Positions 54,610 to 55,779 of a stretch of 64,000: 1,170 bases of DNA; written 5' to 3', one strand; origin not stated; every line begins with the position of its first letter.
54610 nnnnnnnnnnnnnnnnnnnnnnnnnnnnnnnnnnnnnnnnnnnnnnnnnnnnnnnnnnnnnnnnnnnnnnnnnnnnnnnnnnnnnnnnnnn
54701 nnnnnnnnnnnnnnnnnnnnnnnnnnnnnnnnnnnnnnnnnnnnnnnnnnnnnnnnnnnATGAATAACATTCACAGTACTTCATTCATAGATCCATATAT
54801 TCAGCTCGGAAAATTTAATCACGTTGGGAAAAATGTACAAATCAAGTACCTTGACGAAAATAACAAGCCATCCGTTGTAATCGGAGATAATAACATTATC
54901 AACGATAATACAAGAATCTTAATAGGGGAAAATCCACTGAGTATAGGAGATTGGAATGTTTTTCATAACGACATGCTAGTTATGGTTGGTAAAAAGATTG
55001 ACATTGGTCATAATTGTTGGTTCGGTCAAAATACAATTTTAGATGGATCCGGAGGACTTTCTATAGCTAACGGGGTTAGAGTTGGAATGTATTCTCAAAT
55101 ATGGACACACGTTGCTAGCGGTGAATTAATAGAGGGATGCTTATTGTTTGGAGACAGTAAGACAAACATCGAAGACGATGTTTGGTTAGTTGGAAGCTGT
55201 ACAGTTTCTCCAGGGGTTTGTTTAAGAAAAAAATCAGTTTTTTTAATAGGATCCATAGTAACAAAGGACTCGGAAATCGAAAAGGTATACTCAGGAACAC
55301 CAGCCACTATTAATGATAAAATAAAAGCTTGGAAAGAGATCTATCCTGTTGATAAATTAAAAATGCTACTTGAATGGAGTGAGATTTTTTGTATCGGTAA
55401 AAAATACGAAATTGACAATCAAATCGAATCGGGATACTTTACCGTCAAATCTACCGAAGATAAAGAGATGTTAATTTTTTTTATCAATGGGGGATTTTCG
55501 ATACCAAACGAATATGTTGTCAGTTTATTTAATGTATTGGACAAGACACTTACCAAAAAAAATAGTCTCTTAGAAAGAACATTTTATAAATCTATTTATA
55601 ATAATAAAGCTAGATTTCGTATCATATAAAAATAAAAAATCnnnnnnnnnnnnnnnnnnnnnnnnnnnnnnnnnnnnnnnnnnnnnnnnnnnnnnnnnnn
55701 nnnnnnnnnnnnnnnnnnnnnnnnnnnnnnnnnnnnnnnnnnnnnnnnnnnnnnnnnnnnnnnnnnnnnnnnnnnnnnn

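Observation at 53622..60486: Nucleotide-sugar module: 4,6-dehydratase + Lys-type aminotransferase + hexapeptide acetyltransferase (diNAcBac-like route) plus a His-for-Lys 3-dehydratase with a Cys cluster (3,6-dideoxyhexose route) and a short reductase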

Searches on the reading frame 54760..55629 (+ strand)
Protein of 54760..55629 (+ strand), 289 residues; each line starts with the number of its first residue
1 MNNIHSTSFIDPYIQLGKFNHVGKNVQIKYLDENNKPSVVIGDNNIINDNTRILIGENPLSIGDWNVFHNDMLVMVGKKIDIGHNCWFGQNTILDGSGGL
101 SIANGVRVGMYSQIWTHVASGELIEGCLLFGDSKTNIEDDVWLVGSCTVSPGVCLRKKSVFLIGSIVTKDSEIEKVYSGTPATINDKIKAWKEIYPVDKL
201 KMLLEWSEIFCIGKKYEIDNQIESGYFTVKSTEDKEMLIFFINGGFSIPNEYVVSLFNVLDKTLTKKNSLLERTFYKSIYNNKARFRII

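Call 4: search_protein_families(library=pfam, proteins=[window:54760-55629:+], max_evalue=0.01)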
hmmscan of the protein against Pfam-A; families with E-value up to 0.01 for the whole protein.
window:54760-55629:+ (289 aa): 1 family
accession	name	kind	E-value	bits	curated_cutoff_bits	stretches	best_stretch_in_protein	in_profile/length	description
PF00132.30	Hexapep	-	2.8e-06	27.2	27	0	37-53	18-34/36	Bacterial transferase hexapeptide (six repeats)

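Call 5: search_protein_families(library=ncbifam, proteins=[window:54760-55629:+], max_evalue=0.001)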
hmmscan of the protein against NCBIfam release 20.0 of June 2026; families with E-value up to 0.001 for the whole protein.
window:54760-55629:+ (289 aa): 22 families
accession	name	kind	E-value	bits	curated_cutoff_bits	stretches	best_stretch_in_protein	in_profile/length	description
NF007797.0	PRK10502.1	subfamily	1.2e-12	47.8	192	1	136-185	127-176/183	WcaF family extracellular polysaccharide biosynthesis acetyltransferase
TIGR03570.1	NeuD_NnaD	subfamily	2.6e-10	40.2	160.8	1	2-124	88-196/202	NeuD/PglB/VioB family sugar acetyltransferase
TIGR03532.1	DapD_Ac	equivalog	4.6e-10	39.5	231.75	1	68-189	101-215/231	2,3,4,5-tetrahydropyridine-2,6-dicarboxylate N-acetyltransferase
NF007499.0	PRK10092.1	equivalog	6.2e-08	32.6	314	1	135-187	130-182/183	maltose O-acetyltransferase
NF007076.0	PRK09527.1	equivalog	1.9e-07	30.7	347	1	136-194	133-191/203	galactoside O-acetyltransferase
NF007240.0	PRK09677.1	equivalog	6.5e-07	29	243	0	133-188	129-184/192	putative lipopolysaccharide biosynthesis O-acetyl transferase WbbJ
NF058585.1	HptprglPActTf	PfamEq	3e-06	26.9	300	0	134-184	106-156/172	heptaprenylglyceryl phosphate O-acetyltransferase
NF038307.1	EPS_acetyl_HpsU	equivalog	3.6e-06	26.7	305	1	77-184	69-174/178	hormogonium polysaccharide biosynthesis acetyltransferase HpsU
TIGR03308.1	phn_thr-fam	hypoth_equivalog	4.2e-06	26.7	201.65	0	134-184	108-158/204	phosphonate metabolim protein, transferase hexapeptide repeat family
TIGR01853.1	lipid_A_lpxD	equivalog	5.9e-06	25.4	242.5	0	3-54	106-150/325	UDP-3-O-(3-hydroxymyristoyl)glucosamine N-acyltransferase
NF000147.1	stregram_VatF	exception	1.1e-05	25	400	1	34-186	30-172/221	streptogramin A O-acetyltransferase Vat(F)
NF000020.1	stregram_VatE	exception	1.5e-05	24.7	450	0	134-183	115-164/214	streptogramin A O-acetyltransferase Vat(E)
NF000311.1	Vat_ABCDEFH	equivalog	1.6e-05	24.6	300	1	134-187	110-163/201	Vat family streptogramin A O-acetyltransferase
NF000097.1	stregram_VatC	exception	0.00014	21.9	425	1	53-193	35-176/212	streptogramin A O-acetyltransferase Vat(C)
NF008808.1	PRK11830.1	equivalog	0.00014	21.4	204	0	111-178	119-189/243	2,3,4,5-tetrahydropyridine-2,6-dicarboxylate N-succinyltransferase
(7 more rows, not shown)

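Call 15: search_solved_structures(query=window:54760-55629:+, max_evalue=0.01, show_alignments=3)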
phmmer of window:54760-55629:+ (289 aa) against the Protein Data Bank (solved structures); distinct sequences matched with E-value up to 0.01: 17.
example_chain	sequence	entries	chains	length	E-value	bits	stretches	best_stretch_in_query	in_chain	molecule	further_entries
8vr6_A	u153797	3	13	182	5.7e-09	39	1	62-184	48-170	Acetyltransferase, putative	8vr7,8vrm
3ect_A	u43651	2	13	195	1.5e-07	34.3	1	76-189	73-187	Hexapeptide-repeat containing-acetyltransferase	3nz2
3srt_A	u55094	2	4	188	5.6e-06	29.1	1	74-188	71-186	Maltose O-acetyltransferase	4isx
3fs8_A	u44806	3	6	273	8.7e-06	28.5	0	44-145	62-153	QdtC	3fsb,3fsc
3r8y_A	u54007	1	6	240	4.1e-05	26.3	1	117-188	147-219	2,3,4,5-tetrahydropyridine-2,6-dicarboxylate N-acetyltransferase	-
2ic7_A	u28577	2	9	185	6.8e-05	25.6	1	79-184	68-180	Maltose transacetylase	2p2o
1kqa_A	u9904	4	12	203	0.00011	24.9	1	72-188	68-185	GALACTOSIDE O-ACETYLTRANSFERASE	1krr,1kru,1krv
5f42_A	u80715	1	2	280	0.00019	24.1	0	37-118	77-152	Acyl-[acyl-carrier-protein]--UDP-N-acetylglucosamine O-acyltransferase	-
3ftt_A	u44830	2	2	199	0.0005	22.7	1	74-188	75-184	Putative acetyltransferase SACOL2570 | Galactoside O-acetyltransferase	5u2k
3v4e_A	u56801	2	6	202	0.00052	22.7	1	74-188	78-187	Galactoside O-acetyltransferase | Putative acetyltransferase SACOL2570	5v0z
4dcl_A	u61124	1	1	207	0.00054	22.6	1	74-188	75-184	Putative acetyltransferase SACOL2570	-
4egg_A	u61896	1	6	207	0.00056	22.6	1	74-188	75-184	Putative acetyltransferase SACOL2570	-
6ag8_C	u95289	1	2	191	0.0013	21.3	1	135-188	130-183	Maltose O-acetyltransferase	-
3hjj_A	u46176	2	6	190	0.0018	20.9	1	135-185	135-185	Maltose O-acetyltransferase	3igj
1ocx_A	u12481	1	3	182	0.0021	20.7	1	135-187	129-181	MALTOSE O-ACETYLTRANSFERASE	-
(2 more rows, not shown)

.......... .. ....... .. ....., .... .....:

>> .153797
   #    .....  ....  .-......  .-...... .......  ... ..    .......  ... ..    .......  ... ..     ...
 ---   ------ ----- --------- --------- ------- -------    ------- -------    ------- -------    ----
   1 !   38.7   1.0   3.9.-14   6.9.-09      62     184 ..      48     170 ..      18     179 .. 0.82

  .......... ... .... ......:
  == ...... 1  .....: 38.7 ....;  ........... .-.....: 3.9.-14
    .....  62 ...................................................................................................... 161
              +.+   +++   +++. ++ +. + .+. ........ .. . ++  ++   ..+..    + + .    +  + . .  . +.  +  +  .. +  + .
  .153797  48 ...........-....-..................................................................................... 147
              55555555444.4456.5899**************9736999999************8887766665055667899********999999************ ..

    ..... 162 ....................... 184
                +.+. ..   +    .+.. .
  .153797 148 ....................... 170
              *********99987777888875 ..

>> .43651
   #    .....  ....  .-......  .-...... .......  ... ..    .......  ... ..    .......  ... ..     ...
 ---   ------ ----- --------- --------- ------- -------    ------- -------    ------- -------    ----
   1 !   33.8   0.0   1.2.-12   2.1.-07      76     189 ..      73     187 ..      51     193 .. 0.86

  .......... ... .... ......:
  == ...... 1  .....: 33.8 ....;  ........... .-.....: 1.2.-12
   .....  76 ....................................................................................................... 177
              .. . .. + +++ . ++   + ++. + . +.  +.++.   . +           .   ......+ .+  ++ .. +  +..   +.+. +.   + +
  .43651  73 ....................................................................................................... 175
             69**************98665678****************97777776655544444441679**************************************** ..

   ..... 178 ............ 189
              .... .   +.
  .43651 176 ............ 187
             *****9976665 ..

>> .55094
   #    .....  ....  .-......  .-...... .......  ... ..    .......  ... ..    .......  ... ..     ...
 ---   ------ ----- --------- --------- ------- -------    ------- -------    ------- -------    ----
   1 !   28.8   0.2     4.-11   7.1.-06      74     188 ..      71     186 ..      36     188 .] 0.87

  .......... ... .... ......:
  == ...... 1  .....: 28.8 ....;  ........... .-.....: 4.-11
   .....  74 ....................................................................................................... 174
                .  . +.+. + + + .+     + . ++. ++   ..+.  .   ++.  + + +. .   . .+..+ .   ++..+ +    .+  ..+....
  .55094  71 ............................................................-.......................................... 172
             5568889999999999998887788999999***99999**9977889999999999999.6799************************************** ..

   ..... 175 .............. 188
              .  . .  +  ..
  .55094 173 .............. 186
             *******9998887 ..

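Call 28: find_homologous_proteins(query=window:54760-55629:+, max_evalue=0.00001)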
Query window:54760-55629:+ (289 aa): 629 proteins with E <= 0.00001 among 1098 candidates; the best 120 are listed.
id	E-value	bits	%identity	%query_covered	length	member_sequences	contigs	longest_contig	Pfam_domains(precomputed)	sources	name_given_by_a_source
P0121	7.2e-192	654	100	100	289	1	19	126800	PF00132.31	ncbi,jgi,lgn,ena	jgi:acetyltransferase-like isoleucine patch superfamily enzyme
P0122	5.1e-177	605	93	100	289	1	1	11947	PF00132.31,PF25087.2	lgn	-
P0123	7.7e-173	592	90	100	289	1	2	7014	PF00132.31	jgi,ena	jgi:acetyltransferase-like isoleucine patch superfamily enzyme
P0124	5.7e-154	530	80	100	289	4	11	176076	PF00132.31,PF25087.2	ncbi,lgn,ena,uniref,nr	ncbi:LpxD UDP-3-O-[3-hydroxymyristoyl] [uncultured Caudovirales phage]|uniref:LpxD UDP-3-O-[3-hydrox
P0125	4.8e-153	527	79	100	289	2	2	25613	PF00132.31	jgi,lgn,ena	-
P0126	6.4e-152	523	79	100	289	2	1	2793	PF00132.31,PF25087.2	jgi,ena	jgi:acetyltransferase-like isoleucine patch superfamily enzyme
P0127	8.8e-150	516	79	100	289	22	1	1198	-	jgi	jgi:acetyltransferase-like isoleucine patch superfamily enzyme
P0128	7.7e-148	510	76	100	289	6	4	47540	PF00132.31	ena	-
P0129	8.2e-147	506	78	100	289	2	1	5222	-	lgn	-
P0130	6.5e-141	487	75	100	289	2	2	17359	-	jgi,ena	jgi:acetyltransferase-like isoleucine patch superfamily enzyme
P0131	6.8e-136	470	74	100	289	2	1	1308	-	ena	-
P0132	1.3e-124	433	67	99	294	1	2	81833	-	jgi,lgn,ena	jgi:acetyltransferase-like isoleucine patch superfamily enzyme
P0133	1.6e-121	423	65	99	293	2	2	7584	PF00132.31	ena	-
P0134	9.3e-119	414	65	99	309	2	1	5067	PF00132.31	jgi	jgi:acetyltransferase-like isoleucine patch superfamily enzyme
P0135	1.2e-99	351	100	56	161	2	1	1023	-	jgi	jgi:hypothetical protein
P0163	1.1e-83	299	53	99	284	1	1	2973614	PF00132.31,PF25087.2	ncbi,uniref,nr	ncbi:hypothetical protein FNJ88_09875 [Chryseobacterium sp. SNU WT5]|uniref:acyltransferase n=1 Tax=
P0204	4.4e-81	291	52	99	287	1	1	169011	PF00132.31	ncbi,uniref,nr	ncbi:hypothetical protein DS884_17535 [Tenacibaculum sp. E3R01]|uniref:acyltransferase n=1 Tax=Tenac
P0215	1.2e-80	289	52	99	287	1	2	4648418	PF00132.31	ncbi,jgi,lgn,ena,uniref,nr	ncbi:hypothetical protein AS4_42530 [Acinetobacter guillouiae]|uniref:acyltransferase n=1 Tax=Acinet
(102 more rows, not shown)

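Call 29: find_encoding_contigs(protein=P0215, flank=9000, max_places=1)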
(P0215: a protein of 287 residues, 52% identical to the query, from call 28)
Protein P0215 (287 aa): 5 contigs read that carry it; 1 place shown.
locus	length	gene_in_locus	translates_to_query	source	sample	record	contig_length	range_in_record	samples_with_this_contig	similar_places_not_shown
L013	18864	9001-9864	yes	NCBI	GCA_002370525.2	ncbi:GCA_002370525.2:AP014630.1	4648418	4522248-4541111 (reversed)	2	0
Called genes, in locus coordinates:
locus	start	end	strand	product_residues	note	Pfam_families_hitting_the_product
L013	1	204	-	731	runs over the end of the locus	PF02706:Wzz, PF23607:WZC_N, PF13807:GNVR, PF01656:CbiA, PF10609:ParA (faint), PF13614:AAA_31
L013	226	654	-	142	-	PF01451:LMWPc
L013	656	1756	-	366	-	PF02563:Poly_export, PF22461:SLBB_2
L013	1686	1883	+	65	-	-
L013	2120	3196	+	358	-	PF00106:adh_short (faint), PF01073:3Beta_HSD, PF01370:Epimerase, PF02719:Polysacc_synt_2, PF04321:RmlD_sub_bind, PF07993:NAD_binding_4, PF16363:GDP_Man_Dehyd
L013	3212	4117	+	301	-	PF01370:Epimerase, PF02719:Polysacc_synt_2 (weak), PF04321:RmlD_sub_bind, PF16363:GDP_Man_Dehyd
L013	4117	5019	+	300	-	PF00483:NTP_transferase, PF12804:NTP_transf_3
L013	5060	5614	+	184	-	PF00908:dTDP_sugar_isom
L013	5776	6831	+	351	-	PF01073:3Beta_HSD, PF01370:Epimerase, PF02719:Polysacc_synt_2, PF04321:RmlD_sub_bind, PF07993:NAD_binding_4, PF13460:NAD_binding_10, PF16363:GDP_Man_Dehyd, PF08485:Polysacc_syn_2C, +2 more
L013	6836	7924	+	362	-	PF01041:DegT_DnrJ_EryC1, PF01053:Cys_Met_Meta_PP (weak), PF00266:Aminotran_5 (weak)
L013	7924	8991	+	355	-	PF01041:DegT_DnrJ_EryC1, PF01053:Cys_Met_Meta_PP (faint), PF00266:Aminotran_5 (weak)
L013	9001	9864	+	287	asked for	PF00132:Hexapep (faint)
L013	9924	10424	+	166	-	PF13527:Acetyltransf_9 (weak)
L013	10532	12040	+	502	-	PF01943:Polysacc_synt, PF13440:Polysacc_synt_3, PF03023:MurJ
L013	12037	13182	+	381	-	PF00535:Glycos_transf_2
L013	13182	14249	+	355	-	PF14897:EpsG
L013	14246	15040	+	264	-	PF00535:Glycos_transf_2, PF10111:Glyco_tranf_2_2, PF13641:Glyco_tranf_2_3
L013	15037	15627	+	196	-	PF00132:Hexapep, PF14602:Hexapep_2 (weak)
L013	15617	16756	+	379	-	PF01073:3Beta_HSD, PF01370:Epimerase, PF02719:Polysacc_synt_2 (weak), PF07993:NAD_binding_4, PF13460:NAD_binding_10 (weak), PF16363:GDP_Man_Dehyd, PF01370:Epimerase, PF16363:GDP_Man_Dehyd, +3 more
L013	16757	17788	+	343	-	-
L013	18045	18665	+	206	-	PF02397:Bac_transf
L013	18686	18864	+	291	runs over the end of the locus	PF00483:NTP_transferase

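Call 30: find_encoding_contigs(protein=P0163, flank=9000, max_places=1)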
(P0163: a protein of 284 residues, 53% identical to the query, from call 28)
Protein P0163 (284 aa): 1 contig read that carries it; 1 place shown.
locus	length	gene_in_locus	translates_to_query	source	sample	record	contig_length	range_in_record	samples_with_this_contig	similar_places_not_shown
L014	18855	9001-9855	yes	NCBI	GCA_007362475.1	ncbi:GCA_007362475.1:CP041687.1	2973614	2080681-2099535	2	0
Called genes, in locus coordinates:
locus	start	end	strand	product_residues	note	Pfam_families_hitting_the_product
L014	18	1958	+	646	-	PF13727:CoA_binding_3 (weak), PF01073:3Beta_HSD, PF01370:Epimerase, PF02719:Polysacc_synt_2, PF04321:RmlD_sub_bind, PF08659:KR (weak), PF16363:GDP_Man_Dehyd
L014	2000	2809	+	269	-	PF02563:Poly_export, PF22461:SLBB_2 (weak)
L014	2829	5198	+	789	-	PF02706:Wzz, PF13807:GNVR, PF13614:AAA_31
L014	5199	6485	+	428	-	PF03721:UDPG_MGDP_dh_N, PF00984:UDPG_MGDP_dh, PF03720:UDPG_MGDP_dh_C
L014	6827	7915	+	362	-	PF01041:DegT_DnrJ_EryC1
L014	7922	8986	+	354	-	PF01041:DegT_DnrJ_EryC1, PF00266:Aminotran_5 (weak)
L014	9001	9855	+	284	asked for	PF00132:Hexapep (faint), PF25087:GMPPB_C (faint)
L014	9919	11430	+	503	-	PF01943:Polysacc_synt, PF13440:Polysacc_synt_3 (weak)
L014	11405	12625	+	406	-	PF00535:Glycos_transf_2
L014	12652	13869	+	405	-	PF04932:Wzy_C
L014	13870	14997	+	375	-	PF00534:Glycos_transf_1, PF13692:Glyco_trans_1_4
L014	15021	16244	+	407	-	PF13439:Glyco_transf_4, PF20706:GT4-conflict (weak), PF00534:Glycos_transf_1, PF13692:Glyco_trans_1_4, PF13524:Glyco_trans_1_2 (weak)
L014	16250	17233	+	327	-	-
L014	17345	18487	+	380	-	-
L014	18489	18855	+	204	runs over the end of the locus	PF00117:GATase, PF07685:GATase_3 (weak), PF01174:SNO (weak), PF07722:Peptidase_C26 (weak)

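Call 31: find_encoding_contigs(protein=P0204, flank=9000, max_places=1)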
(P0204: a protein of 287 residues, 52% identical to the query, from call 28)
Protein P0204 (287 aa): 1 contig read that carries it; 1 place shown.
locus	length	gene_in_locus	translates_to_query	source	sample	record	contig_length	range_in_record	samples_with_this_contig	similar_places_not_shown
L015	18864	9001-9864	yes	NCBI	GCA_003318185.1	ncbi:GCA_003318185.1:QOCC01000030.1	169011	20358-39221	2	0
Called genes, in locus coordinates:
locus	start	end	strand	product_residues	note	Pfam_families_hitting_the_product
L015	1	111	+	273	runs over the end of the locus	-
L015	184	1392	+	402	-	PF08245:Mur_ligase_M, PF02875:Mur_ligase_C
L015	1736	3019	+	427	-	PF03721:UDPG_MGDP_dh_N, PF00984:UDPG_MGDP_dh, PF03720:UDPG_MGDP_dh_C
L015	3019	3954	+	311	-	PF01408:GFO_IDH_MocA, PF02894:GFO_IDH_MocA_C, PF22725:GFO_IDH_MocA_C3 (weak)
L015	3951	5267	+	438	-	PF01210:NAD_Gly3P_dh_N (weak), PF03721:UDPG_MGDP_dh_N, PF00984:UDPG_MGDP_dh, PF03720:UDPG_MGDP_dh_C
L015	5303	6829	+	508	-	-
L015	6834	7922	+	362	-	PF01041:DegT_DnrJ_EryC1, PF01053:Cys_Met_Meta_PP (weak), PF01212:Beta_elim_lyase (weak)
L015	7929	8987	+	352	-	PF01041:DegT_DnrJ_EryC1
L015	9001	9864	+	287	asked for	PF00132:Hexapep (faint)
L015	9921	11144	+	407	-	PF00535:Glycos_transf_2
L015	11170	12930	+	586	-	-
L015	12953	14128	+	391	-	PF13439:Glyco_transf_4 (weak), PF00534:Glycos_transf_1, PF13692:Glyco_trans_1_4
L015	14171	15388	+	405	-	PF04932:Wzy_C (weak)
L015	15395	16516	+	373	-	-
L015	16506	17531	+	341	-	PF00534:Glycos_transf_1, PF13692:Glyco_trans_1_4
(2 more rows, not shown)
